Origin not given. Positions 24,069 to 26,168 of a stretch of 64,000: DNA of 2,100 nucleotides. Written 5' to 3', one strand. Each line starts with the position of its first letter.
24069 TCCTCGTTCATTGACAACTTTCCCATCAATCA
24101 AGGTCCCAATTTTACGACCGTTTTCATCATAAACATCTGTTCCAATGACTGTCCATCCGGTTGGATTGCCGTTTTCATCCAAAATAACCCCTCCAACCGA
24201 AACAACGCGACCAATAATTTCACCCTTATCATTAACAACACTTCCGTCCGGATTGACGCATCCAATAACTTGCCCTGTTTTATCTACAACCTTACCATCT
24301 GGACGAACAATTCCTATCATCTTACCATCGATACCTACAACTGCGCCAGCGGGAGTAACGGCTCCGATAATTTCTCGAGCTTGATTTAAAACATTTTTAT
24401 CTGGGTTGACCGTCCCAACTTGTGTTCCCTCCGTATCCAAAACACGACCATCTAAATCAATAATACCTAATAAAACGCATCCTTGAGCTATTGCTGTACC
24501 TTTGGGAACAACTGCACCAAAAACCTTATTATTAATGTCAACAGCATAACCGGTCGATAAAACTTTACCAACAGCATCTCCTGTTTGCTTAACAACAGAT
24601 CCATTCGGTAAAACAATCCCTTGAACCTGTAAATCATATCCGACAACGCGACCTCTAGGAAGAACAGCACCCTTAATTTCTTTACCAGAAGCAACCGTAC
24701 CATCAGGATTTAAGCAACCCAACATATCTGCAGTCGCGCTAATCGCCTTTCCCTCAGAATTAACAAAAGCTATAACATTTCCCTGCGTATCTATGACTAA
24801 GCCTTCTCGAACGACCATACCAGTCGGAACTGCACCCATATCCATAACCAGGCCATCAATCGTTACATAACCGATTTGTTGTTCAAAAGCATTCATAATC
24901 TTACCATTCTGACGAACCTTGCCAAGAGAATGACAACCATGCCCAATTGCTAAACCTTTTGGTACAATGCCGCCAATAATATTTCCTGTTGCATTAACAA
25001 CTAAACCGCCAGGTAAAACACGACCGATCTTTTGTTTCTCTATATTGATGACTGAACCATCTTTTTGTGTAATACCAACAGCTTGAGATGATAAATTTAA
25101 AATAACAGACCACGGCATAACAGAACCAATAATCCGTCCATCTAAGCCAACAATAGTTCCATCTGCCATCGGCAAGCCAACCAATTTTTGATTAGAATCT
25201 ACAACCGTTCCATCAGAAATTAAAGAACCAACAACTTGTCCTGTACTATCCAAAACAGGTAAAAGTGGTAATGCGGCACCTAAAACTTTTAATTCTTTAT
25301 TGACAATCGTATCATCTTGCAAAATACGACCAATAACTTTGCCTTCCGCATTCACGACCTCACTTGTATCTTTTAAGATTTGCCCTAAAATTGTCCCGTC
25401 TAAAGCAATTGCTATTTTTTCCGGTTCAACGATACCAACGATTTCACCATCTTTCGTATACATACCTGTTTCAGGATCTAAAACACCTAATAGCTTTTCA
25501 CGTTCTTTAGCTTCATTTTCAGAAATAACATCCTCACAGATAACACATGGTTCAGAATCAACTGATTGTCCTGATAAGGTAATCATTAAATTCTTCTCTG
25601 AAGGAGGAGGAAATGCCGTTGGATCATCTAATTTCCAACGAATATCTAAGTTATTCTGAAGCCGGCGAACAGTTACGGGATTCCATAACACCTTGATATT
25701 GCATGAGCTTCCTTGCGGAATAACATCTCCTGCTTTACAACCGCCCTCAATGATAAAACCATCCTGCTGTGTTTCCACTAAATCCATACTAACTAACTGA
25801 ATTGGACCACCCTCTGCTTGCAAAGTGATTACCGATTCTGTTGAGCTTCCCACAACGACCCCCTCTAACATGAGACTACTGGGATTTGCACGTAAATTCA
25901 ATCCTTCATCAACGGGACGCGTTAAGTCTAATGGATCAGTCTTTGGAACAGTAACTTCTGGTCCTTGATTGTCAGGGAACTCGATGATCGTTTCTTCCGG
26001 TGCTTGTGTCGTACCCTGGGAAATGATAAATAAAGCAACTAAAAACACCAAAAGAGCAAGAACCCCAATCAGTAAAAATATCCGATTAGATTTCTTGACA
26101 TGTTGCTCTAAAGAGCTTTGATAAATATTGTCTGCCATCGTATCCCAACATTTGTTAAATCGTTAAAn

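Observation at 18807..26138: CagY-like giant VirB10 (2443 aa): canonical anchor and C-terminal VirB10 domain separated by about 1750 aa of short degenerate repeats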

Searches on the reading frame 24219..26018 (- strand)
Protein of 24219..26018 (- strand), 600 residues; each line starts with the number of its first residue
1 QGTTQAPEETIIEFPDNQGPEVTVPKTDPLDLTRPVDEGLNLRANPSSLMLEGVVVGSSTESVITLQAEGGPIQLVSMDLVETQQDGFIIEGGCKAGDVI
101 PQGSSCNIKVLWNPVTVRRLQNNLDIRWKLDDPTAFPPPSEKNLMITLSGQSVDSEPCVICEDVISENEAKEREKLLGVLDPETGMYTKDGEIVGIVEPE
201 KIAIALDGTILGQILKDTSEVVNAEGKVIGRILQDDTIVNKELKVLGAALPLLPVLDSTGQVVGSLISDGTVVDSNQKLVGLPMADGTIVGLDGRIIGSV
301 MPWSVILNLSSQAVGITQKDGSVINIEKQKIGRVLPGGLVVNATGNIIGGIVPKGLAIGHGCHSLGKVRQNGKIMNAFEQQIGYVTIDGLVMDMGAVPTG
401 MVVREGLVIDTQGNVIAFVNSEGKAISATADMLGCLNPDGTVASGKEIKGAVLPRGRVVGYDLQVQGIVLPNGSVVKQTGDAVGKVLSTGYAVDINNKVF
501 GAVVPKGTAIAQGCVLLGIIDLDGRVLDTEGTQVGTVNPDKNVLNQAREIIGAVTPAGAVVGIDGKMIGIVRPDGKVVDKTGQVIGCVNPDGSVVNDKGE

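Call 40: predict_structure(alignment_id=A2)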
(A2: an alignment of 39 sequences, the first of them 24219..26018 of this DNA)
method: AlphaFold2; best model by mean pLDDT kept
length: 600 residues; sequences in the alignment: 39
mean_pLDDT: 88.9   pTM: 0.70
mean pLDDT of the five models: 88.9, 88.5, 87.7, 87.6, 86.7
residues with pLDDT >= 90: 462; 70-90: 81; 50-70: 19; < 50: 38
segments of 3 or more residues with pLDDT < 50: 1-3, 12-35, 157-164
pLDDT, mean of each block of 10 residues (from residue 1): 46 42 38 53 94 87 93 94 90 91 94 90 96 82 95 64 54 77 93 94 96 92 94 94 95 96 96 96 96 94 96 96 97 97 95 94 90 89 94 92 95 94 90 93 93 96 96 94 96 96 96 93 95 96 96 94 90 93 92 89
secondary structure, 60 per line:
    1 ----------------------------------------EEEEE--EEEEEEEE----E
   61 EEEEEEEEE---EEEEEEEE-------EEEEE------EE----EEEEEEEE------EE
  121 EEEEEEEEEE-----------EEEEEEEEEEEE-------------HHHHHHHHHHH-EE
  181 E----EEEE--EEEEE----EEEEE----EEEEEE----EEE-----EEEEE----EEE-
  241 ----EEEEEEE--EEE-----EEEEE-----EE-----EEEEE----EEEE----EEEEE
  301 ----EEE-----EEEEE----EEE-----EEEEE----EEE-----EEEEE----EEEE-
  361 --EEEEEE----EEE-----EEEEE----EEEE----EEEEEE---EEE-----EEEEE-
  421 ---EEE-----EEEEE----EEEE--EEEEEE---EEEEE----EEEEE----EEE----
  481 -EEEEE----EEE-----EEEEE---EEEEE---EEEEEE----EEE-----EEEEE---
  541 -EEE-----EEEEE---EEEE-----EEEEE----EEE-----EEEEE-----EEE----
elements in order: E41-45 E48-55 E60-69 E73-80 E88-92 E105-112 E119-130 E142-153 H167-177 E179-181 E186-189 E192-196 E201-205 E210-215 E220-222 E228-232 E237-239 E245-251 E254-256 E262-266 E279-283 E288-291 E296-300 E305-307 E313-317 E322-324 E330-334 E339-341 E347-351 E356-359 E363-368 E373-375 E381-385 E390-393 E398-403 E407-409 E415-419 E424-426 E432-436 E441-444 E447-452 E456-460 E465-469 E474-476 E482-486 E491-493 E499-503 E507-511 E515-520 E525-527 E533-537 E542-544 E550-554 E558-561 E567-571 E576-578 E584-588 E594-596

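Call 43: fold_search(model_id=the predicted structure, library=pdb)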
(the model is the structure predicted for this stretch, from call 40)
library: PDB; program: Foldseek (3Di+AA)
matches with E <= 10: 1518; with E <= 0.001: 80
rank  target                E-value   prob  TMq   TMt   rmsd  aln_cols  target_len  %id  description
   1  9g42_A                1.8e-07  0.85  0.11  0.05  30.9       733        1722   11  Mouse Teneurin2 dimer variant A0B0 (released 2026-01-21)
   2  6vhh_A                3.7e-07  0.80  0.10  0.05  30.8       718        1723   12  Human Teneurin-2 and human Latrophilin-3 binary complex (released 2020-06-03)
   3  6fvi                  7.1e-07  1.00  0.16  0.61  11.2       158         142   14  ASH / PapD-like domain of human CEP192 (PapD-like domain 7) (released 2019-03-20)
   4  8r51_A                1.4e-06  0.57  0.09  0.05  32.3       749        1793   11  Mouse teneurin-3 non-compact subunit - A1B1 isoform (released 2024-05-08)
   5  6ske_A                1.8e-06  0.54  0.09  0.06  31.7       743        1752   11  Teneurin 2 in complex with Latrophilin 2 Lec domain (released 2020-02-12)
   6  7som_J                4.6e-06  1.00  0.15  0.14   8.5       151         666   14  Ciliary C2 central pair apparatus isolated from Chlamydomonas reinhardtii (released 2022-04-13)
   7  7sqc_O1               1.3e-05  1.00  0.17  0.15   2.4       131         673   15  Ciliary C1 central pair apparatus isolated from Chlamydomonas reinhardtii (released 2022-04-13)
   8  8r54_A                1.7e-05  0.30  0.09  0.05  33.4       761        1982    9  Mouse teneurin-3 non-compact subunit - A0B0 isoform (released 2024-05-08)
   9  7ptb                  1.8e-05  1.00  0.16  0.28   9.4       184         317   16  Crystal structure of the SPD-2 domain of human CEP192 (released 2022-04-06)
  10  7sqc_T1               1.9e-05  1.00  0.15  0.16   3.1       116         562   14  Ciliary C1 central pair apparatus isolated from Chlamydomonas reinhardtii (released 2022-04-13)
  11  7sqc_M1               1.9e-05  1.00  0.15  0.16  10.4       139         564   19  Ciliary C1 central pair apparatus isolated from Chlamydomonas reinhardtii (released 2022-04-13)
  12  3f65_B                1.9e-05  1.00  0.15  0.40  19.6       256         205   10  The F4 fimbrial chaperone FaeE does not self-cap its interactive surfaces (released 2009-05-19)
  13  7n6g_3J               2.2e-05  1.00  0.15  0.23   4.7       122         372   18  C1 of central pair (released 2022-05-18)
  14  7sqc_T0               2.3e-05  1.00  0.15  0.16   3.5       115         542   16  Ciliary C1 central pair apparatus isolated from Chlamydomonas reinhardtii (released 2022-04-13)
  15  9ijj_L                2.5e-05  1.00  0.15  0.37  14.7       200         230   12  In situ structure of the central apparatus in mouse sperm axoneme. (released 2025-06-04)
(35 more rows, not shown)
